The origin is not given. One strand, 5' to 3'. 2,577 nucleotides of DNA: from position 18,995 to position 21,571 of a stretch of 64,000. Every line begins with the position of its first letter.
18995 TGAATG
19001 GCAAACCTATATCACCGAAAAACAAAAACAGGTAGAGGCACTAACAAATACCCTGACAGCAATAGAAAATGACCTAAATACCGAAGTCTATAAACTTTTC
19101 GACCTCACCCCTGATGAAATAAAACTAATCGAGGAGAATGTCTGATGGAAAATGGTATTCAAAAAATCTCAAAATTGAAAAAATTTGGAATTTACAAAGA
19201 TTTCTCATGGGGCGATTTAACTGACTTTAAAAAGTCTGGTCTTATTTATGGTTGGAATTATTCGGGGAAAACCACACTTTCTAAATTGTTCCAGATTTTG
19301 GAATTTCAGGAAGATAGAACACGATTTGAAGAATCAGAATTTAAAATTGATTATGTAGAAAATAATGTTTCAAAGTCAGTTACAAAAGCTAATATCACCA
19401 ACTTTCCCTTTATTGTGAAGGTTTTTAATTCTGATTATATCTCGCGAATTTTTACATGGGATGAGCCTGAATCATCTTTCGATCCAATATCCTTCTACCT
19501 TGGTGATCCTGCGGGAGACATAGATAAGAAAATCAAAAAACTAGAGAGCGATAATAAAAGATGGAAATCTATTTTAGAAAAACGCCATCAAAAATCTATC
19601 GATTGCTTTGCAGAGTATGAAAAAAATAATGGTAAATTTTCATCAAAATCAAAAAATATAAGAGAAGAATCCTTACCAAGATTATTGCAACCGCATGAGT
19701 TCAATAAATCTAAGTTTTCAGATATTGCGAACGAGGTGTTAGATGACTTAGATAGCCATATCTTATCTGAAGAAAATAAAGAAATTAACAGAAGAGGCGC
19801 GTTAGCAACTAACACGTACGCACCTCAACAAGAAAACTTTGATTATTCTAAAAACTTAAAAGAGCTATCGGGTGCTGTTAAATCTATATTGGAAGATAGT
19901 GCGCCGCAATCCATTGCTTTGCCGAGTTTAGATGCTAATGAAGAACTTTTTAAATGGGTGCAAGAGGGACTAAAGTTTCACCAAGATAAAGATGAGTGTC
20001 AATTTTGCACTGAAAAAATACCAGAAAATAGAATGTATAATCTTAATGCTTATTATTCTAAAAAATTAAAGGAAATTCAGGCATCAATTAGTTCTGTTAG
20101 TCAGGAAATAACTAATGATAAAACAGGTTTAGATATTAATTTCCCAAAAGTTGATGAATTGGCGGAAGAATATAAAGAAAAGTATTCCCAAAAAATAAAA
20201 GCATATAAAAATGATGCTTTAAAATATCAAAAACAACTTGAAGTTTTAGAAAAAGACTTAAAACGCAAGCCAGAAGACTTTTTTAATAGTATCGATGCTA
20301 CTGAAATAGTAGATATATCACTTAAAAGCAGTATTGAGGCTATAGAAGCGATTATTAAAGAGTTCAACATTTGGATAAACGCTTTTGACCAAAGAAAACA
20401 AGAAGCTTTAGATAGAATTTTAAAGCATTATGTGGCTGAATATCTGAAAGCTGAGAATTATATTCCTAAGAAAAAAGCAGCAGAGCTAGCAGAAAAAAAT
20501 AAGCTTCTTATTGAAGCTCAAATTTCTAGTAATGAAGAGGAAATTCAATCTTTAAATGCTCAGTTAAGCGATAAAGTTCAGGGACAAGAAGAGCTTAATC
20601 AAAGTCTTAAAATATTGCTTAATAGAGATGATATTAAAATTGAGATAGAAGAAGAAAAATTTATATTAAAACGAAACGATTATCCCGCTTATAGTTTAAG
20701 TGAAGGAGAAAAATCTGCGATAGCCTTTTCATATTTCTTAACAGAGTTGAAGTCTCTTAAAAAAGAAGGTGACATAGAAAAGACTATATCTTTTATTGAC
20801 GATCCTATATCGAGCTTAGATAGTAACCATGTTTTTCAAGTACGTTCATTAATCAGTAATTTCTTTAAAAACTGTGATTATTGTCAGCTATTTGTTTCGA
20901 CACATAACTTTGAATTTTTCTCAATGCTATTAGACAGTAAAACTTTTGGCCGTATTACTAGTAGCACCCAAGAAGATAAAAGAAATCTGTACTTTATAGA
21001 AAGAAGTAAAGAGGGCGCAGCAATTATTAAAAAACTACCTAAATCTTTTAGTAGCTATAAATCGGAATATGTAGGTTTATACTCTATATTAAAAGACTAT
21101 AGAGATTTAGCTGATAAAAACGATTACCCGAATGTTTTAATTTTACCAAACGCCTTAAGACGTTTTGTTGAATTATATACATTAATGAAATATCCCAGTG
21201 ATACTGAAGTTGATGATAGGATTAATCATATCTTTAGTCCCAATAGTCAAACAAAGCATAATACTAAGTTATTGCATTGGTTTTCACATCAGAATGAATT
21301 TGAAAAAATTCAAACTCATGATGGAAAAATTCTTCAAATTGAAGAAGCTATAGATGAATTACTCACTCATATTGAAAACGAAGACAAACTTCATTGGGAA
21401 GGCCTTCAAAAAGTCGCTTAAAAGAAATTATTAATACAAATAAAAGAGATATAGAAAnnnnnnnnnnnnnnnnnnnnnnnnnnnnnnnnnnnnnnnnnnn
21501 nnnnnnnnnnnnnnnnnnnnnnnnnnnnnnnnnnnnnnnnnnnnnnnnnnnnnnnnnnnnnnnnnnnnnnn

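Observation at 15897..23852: Four-gene AT-rich operon stacking an MmeI-like R-M enzyme, an RloC/PrrC-like ATPase, a GmrSD-like nuclease and a small R-x4-H protein: candidate composite anti-phage system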

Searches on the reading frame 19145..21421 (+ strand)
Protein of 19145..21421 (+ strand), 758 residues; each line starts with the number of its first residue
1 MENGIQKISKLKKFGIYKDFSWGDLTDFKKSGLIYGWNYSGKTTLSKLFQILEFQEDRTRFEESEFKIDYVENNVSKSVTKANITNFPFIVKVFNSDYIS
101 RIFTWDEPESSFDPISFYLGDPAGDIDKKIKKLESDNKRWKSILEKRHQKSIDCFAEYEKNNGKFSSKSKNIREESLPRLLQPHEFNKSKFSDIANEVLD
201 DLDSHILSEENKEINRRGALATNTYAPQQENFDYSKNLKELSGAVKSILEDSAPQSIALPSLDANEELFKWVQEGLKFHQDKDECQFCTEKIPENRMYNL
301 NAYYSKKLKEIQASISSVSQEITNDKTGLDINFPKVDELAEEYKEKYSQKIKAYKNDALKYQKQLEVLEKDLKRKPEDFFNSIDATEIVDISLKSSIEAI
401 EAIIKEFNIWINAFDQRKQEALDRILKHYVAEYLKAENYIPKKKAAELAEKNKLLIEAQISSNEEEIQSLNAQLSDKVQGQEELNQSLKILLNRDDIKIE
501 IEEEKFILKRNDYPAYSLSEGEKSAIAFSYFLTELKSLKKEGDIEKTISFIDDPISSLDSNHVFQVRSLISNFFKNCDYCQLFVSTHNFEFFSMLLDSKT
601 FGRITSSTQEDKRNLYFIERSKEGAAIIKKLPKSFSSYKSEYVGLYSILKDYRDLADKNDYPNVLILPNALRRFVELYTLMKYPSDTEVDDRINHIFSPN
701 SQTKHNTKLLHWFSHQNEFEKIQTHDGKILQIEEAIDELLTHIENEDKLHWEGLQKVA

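Call 7: search_protein_families(library=pfam, proteins=[window:19145-21421:+], max_evalue=0.01)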
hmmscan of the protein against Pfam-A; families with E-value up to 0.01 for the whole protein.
window:19145-21421:+ (758 aa): 1 family
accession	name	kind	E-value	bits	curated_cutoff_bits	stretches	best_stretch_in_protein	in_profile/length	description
PF13166.12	AAA_13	-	6.3e-104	349.6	36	1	13-737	1-709/713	AAA domain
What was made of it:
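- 19145..21421 (+): g2: RloC-type Rad50-like ABC ATPase with a C-terminal anticodon-nuclease-type domain (758 aa). AAA_13 E 6e-104 (call 7).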

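Call 8: search_protein_families(library=padloc, proteins=[window:19145-21421:+], max_evalue=0.01)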
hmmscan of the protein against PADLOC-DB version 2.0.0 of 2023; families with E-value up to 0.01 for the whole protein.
window:19145-21421:+ (758 aa): 12 families
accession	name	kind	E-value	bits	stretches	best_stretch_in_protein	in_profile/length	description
PDLC04894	PDC-S06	-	2.1e-121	404.8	1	5-757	3-737/740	-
PDLC04887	PDC-S06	-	1.5e-119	398.8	1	5-755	2-780/790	-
PDLC04896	PDC-S06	-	1.9e-108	362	1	5-755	2-728/732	-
PDLC04897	PDC-S06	-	2.8e-47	159.8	1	127-745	100-715/727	-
PDLC04886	PDC-S06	-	1.9e-46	157.3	1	10-740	6-709/727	-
PDLC04890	PDC-S06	-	5.1e-42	142.4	1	11-718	7-683/732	-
PDLC04898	PDC-S06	-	9e-27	91.7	1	10-599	10-618/752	-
PDLC04895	PDC-S06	-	1.6e-18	64.6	3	519-599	563-640/784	-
PDLC02360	PrrC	-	1.1e-14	52.2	1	497-634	117-249/372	PrrC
PDLC02667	DndD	-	7.4e-08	29.6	1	188-577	233-608/657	DndD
PDLC03865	LmuB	-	1.1e-05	21.8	1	518-599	905-984/1007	-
PDLC02335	AbiLi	-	0.00043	17.4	1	28-630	75-261/326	AbiLi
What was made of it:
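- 19145..21421 (+): PADLOC PDC-S06 E 2e-121; the PrrC hit is partial, 1e-14 (call 8).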

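Call 9: search_protein_families(library=ncbifam, proteins=[window:19145-21421:+], max_evalue=0.01)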
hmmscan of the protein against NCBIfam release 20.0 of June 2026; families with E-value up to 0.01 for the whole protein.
window:19145-21421:+ (758 aa): 3 families
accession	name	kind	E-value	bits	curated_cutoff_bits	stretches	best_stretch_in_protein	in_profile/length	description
TIGR00611.2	recf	equivalog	1.3e-05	24.6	172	1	424-572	174-329/339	DNA replication/repair protein RecF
NF010068.0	PRK13548.1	equivalog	0.00076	18.6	261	1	511-574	133-190/261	heme ABC transporter ATP-binding protein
TIGR02168.1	SMC_prok_B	equivalog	0.002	15.9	567.35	1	195-505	636-957/1181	chromosome segregation protein SMC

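Call 27: find_homologous_proteins(query=window:19145-21421:+, max_evalue=1e-20)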
Query window:19145-21421:+ (758 aa): 561 proteins with E <= 1e-20 among 8000 candidates; the best 120 are listed.
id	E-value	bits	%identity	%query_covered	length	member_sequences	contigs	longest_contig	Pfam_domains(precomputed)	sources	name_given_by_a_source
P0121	0.0e+0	1615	97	100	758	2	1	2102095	PF13166.13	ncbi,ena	-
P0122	8.3e-271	919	57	99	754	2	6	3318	PF13166.13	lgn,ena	-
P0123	2.1e-270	917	57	99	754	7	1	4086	PF13166.13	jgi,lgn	-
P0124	1.3e-260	885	55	99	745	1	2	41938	PF13166.13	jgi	-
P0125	5.2e-260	883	54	100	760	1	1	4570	PF13166.13,PF13304.13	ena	-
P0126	7.1e-257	873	55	99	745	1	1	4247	PF13166.13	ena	-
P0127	5.6e-254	863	55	99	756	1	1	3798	PF13166.13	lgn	-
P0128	2.8e-253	861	54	99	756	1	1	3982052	PF13166.13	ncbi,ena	-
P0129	3.9e-253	860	55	99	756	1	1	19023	PF13166.13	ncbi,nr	ncbi:MAG: AAA family ATPase [Lutibacter sp.]|nr:AAA family ATPase [Lutibacter sp.]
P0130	3.7e-252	857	55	99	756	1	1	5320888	PF13166.13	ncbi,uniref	ncbi:AAA family ATPase [Aquimarina muelleri]|uniref:AAA family ATPase n=1 Tax=Aquimarina muelleri Ta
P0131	9.0e-252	856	54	99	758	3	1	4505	PF13166.13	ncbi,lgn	-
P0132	2.7e-251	854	54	99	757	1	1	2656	PF13166.13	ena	-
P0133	4.9e-251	853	53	99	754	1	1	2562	PF13166.13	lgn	-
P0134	1.3e-250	852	53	99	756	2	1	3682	PF13166.13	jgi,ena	-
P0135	1.6e-250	852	54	99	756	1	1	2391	PF13166.13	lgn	-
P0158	7.5e-247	840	53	99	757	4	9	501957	PF13166.13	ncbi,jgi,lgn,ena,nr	ncbi:MAG: AAA family ATPase [Ignavibacteria bacterium]|nr:AAA family ATPase [Ignavibacteria bacteriu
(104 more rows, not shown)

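Call 28: find_encoding_contigs(protein=P0121, flank=10000, max_places=2)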
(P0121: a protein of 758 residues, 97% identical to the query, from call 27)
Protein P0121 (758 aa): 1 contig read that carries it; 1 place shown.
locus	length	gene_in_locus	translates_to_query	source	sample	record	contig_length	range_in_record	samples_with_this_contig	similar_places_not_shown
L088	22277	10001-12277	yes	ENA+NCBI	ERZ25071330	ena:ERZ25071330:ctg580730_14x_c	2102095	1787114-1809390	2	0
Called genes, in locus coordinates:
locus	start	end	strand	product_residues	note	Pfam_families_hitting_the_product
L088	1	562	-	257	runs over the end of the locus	PF07963:N_methyl (weak)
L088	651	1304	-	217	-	PF01634:HisG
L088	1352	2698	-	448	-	PF00275:EPSP_synthase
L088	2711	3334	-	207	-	PF22769:DCD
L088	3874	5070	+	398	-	PF13356:Arm-DNA-bind_3, PF22022:Phage_int_M, PF00589:Phage_integrase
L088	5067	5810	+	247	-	-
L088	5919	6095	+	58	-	PF12728:HTH_17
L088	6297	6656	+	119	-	PF05284:DUF736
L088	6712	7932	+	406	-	-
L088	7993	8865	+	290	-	PF28093:STM3845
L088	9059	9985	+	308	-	PF00078:RVT_1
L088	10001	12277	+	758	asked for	PF13166:AAA_13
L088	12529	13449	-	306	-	-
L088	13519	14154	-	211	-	-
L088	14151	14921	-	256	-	PF03372:Exo_endo_phos, PF14529:Exo_endo_phos_2 (faint)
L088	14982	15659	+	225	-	-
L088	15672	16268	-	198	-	-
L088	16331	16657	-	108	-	PF01521:Fe-S_biosyn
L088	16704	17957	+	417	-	PF01966:HD, PF13286:HD_assoc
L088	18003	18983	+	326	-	PF05036:SPOR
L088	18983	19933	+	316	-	PF00933:Glyco_hydro_3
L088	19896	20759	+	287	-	PF02616:SMC_ScpA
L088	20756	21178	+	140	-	PF04828:GFA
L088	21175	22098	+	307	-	PF04079:SMC_ScpB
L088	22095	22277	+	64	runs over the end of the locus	PF02416:TatA_B_E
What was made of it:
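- A 97% identical copy works, or at least persists, next to a retron with no R-M gene nearby (call 28).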

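Call 29: find_encoding_contigs(protein=P0130, flank=8000, max_places=2)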
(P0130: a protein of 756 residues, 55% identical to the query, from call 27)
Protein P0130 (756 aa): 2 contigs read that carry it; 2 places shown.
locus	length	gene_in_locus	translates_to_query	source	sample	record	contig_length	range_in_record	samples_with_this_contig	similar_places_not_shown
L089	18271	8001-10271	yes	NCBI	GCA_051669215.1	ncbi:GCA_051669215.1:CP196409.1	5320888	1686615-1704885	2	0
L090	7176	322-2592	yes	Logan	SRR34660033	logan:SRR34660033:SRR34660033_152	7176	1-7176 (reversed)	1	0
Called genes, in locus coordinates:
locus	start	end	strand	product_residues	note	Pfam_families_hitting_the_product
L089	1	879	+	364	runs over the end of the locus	PF07478:Dala_Dala_lig_C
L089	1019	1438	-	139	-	PF00571:CBS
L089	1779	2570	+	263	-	PF00132:Hexapep (faint), PF25087:GMPPB_C (faint)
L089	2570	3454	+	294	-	PF00291:PALP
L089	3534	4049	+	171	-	PF00583:Acetyltransf_1, PF13508:Acetyltransf_7 (weak)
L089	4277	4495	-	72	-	-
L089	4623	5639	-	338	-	PF05593:RHS_repeat (faint)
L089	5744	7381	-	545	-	PF00005:ABC_tran, PF02463:SMC_N (faint), PF03193:RsgA_GTPase (faint), PF13555:AAA_29 (faint), PF01926:MMR_HSR1 (faint), PF13304:AAA_21 (faint), PF12848:ABC_tran_Xtn, PF00005:ABC_tran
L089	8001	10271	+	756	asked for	PF13166:AAA_13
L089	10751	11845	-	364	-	PF09375:Peptidase_M75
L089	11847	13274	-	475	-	PF06537:DHOR, PF13442:Cytochrome_CBB3 (faint), PF00034:Cytochrom_C (faint)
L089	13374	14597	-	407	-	PF09375:Peptidase_M75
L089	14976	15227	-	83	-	-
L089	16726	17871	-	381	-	-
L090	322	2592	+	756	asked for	PF13166:AAA_13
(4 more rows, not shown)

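Call 30: find_encoding_contigs(protein=P0158, flank=8000, max_places=4)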
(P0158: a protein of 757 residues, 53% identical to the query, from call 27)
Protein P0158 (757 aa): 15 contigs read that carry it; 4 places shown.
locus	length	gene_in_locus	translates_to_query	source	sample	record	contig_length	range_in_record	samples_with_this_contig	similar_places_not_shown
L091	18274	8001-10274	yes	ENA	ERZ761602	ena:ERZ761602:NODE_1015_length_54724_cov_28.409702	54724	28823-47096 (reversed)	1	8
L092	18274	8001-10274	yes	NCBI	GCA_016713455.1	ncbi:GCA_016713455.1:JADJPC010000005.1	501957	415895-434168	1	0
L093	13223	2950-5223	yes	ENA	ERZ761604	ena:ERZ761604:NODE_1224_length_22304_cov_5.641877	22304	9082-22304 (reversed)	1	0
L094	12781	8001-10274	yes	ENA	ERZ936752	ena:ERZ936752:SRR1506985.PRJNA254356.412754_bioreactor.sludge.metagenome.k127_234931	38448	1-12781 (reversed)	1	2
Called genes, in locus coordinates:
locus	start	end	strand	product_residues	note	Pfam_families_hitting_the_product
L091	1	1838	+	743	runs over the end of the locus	PF02518:HATPase_c, PF14501:HATPase_c_5 (weak)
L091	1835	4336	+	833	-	PF20437:LonC_helical, PF13654:AAA_32, PF20436:LonB_AAA-LID, PF05362:Lon_C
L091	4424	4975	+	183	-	PF00227:Proteasome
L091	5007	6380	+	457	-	PF00493:MCM (faint), PF07728:AAA_5 (weak), PF13401:AAA_22 (faint), PF00004:AAA (weak), PF07724:AAA_2, PF00004:AAA (weak)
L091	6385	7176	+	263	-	PF01925:TauE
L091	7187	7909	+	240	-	PF01553:Acyltransferase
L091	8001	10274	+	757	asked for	PF13166:AAA_13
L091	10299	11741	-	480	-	PF13520:AA_permease_2, PF00324:AA_permease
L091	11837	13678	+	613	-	PF01541:GIY-YIG, PF27096:UvrC_M, PF22920:UvrC_RNaseH, PF08459:UvrC_RNaseH_dom, PF12826:HHH_2 (faint), PF14520:HHH_5 (weak)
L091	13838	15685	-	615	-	PF02518:HATPase_c, PF13589:HATPase_c_3, PF01119:DNA_mis_repair, PF08676:MutL_C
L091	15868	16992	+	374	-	PF00155:Aminotran_1_2, PF00266:Aminotran_5 (weak)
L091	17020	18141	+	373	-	PF13669:Glyoxalase_4 (faint), PF14696:Glyoxalase_5, PF00903:Glyoxalase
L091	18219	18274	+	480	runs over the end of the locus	PF02812:ELFV_dehydrog_N, PF00208:ELFV_dehydrog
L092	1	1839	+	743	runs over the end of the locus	PF02518:HATPase_c, PF14501:HATPase_c_5 (weak)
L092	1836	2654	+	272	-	PF20437:LonC_helical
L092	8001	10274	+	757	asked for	PF13166:AAA_13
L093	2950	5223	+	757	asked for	PF13166:AAA_13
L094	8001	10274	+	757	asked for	PF13166:AAA_13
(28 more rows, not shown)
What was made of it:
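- Other g2 relatives are solitary among housekeeping genes (calls 29, 30).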

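Call 44: find_related_loci(query=A4, collection=metagenome_contigs, flank=8000)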
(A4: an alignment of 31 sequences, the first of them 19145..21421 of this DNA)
Query A4 (758 aa) in metagenome_contigs; peptide patterns used: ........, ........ (x = any residue, [..] = any of these).
600 stretches matched a pattern (row limit reached: there are more); 516 encode a relative of the query (tblastn E <= 1e-3); the best 80 are kept; 79 distinct loci.
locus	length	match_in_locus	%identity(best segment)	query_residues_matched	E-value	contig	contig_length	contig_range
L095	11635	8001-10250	57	5-754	0e+0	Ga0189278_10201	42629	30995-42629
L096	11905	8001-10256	53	5-754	0e+0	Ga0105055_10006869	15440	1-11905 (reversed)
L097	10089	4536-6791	54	3-754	0e+0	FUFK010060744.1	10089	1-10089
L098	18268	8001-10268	53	5-757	0e+0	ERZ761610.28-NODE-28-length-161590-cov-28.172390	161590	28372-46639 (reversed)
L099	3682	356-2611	53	5-754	0e+0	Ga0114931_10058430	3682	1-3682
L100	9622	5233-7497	53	5-757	0e+0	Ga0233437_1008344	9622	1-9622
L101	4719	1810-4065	53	5-754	0e+0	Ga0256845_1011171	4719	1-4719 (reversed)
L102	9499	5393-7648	53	5-754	0e+0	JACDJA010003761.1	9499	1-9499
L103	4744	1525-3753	53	15-754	0e+0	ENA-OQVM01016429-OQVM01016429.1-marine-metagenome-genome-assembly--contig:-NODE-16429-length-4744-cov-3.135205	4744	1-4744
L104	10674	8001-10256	51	5-754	0e+0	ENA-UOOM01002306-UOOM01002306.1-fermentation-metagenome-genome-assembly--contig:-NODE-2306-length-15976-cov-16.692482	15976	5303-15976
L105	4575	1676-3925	51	5-754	0e+0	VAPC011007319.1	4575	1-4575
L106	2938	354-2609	52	5-754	0e+0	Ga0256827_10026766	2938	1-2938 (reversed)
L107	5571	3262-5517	51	5-754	0e+0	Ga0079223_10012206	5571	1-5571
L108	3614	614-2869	51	5-754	0e+0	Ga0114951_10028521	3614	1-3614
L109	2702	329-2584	52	5-754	0e+0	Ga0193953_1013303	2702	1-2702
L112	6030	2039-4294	52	5-754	0e+0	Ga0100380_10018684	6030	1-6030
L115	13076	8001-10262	51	5-757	0e+0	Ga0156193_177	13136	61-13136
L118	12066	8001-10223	52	14-754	0e+0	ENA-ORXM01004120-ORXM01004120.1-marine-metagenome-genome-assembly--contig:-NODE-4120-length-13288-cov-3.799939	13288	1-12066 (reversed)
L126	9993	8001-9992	50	5-666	0e+0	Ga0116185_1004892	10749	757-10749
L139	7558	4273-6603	35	5-757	5e-113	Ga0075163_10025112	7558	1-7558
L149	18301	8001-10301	34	5-755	1e-105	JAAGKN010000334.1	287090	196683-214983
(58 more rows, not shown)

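Call 51: search_protein_families(library=pfam, alignment_id=A5, max_evalue=0.0001)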
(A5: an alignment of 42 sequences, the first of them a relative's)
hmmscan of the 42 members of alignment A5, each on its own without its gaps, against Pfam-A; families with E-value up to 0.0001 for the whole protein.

A. member 1, L097:3100-4356:+ (418 aa): 4 families
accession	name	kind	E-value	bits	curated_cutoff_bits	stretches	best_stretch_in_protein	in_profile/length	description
PF07724.20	AAA_2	-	1.2e-23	84.4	27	1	177-364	2-163/166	AAA domain (Cdc48 subfamily)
PF07728.20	AAA_5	-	5.5e-13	49.5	22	1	181-315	2-139/139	AAA domain (dynein-related subfamily)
PF00158.32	Sigma54_activat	-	4.5e-12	46.4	20.2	1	170-288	15-132/168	Sigma-54 interaction domain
PF00004.35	AAA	-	4.6e-07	30.8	21.2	1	182-321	2-129/131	ATPase family associated with various cellular activities (AAA)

B. families by the number of members that match (of 42 scanned): 36 families (the first 25 are shown)
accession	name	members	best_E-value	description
PF01420.25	Methylase_S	9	5e-29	Type I restriction modification DNA specificity domain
PF07669.17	Eco57I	5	8.7e-46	Eco57I restriction-modification methylase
PF02384.22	N6_Mtase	4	3.8e-71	N-6 DNA Methylase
PF12950.13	TaqI_C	4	6.1e-23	TaqI-like C-terminal specificity domain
PF01844.29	HNH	3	3e-12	HNH endonuclease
PF20473.4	MmeI_Mtase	3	8.5e-12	MmeI, DNA-methyltransferase domain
PF13166.12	AAA_13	2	1.4e-44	AAA domain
PF04851.21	ResIII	2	1.3e-20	Type III restriction enzyme, res subunit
PF03235.19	GmrSD_N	2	4.7e-19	GmrSD restriction endonuclease, N-terminal domain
PF02463.25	SMC_N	2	3.8e-14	RecF/RecN/SMC N terminal domain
PF14279.12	HNH_5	2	1.3e-06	HNH endonuclease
PF23653.1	DUF7149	1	7.6e-98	Domain of unknown function (DUF7149)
PF25120.1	DUF7814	1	9.8e-95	Domain of unknown function (DUF7814)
PF13635.12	DUF4143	1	3e-50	Domain of unknown function (DUF4143)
PF19778.5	RE_endonuc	1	3.9e-32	Endonuclease domain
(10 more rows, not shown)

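Call 52: search_protein_families(library=pfam, alignment_id=A6, max_evalue=0.0001)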
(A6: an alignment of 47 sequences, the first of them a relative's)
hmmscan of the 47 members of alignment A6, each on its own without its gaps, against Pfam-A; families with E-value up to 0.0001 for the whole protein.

A. member 1, L095:10419-11156:+ (245 aa): 1 family
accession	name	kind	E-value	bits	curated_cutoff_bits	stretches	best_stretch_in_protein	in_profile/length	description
PF00075.30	RNase_H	-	1.7e-43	148.6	25.8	1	10-145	4-138/141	RNase H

B. families by the number of members that match (of 47 scanned): 34 families (the first 25 are shown)
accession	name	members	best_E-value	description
PF00145.23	DNA_methylase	1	4.2e-69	C-5 cytosine-specific DNA methylase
PF09903.14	DUF2130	1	9.1e-63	Uncharacterized protein conserved in bacteria (DUF2130)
PF13520.12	AA_permease_2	1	7.6e-56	Amino acid permease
PF05139.19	Erythro_esteras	1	7.7e-46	Erythromycin esterase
PF00075.30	RNase_H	1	1.7e-43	RNase H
PF00324.27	AA_permease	1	1.8e-40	Amino acid permease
PF00656.27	Peptidase_C14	1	3.7e-29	Caspase domain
PF21248.3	SoFic-like_C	1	2.6e-26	Protein adenylyltransferase SoFic-like, C-terminal domain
PF00239.26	Resolvase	1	3.4e-25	Resolvase, N terminal domain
PF13784.11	Fic_N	1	7.3e-24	Fic/DOC family N-terminal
PF13175.12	AAA_15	1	2.3e-23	AAA ATPase domain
PF00144.29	Beta-lactamase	1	2.8e-17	Beta-lactamase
PF07690.21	MFS_1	1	4.6e-17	Major Facilitator Superfamily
PF02661.23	Fic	1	1e-16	Fic/DOC family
PF07728.20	AAA_5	1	8.8e-16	AAA domain (dynein-related subfamily)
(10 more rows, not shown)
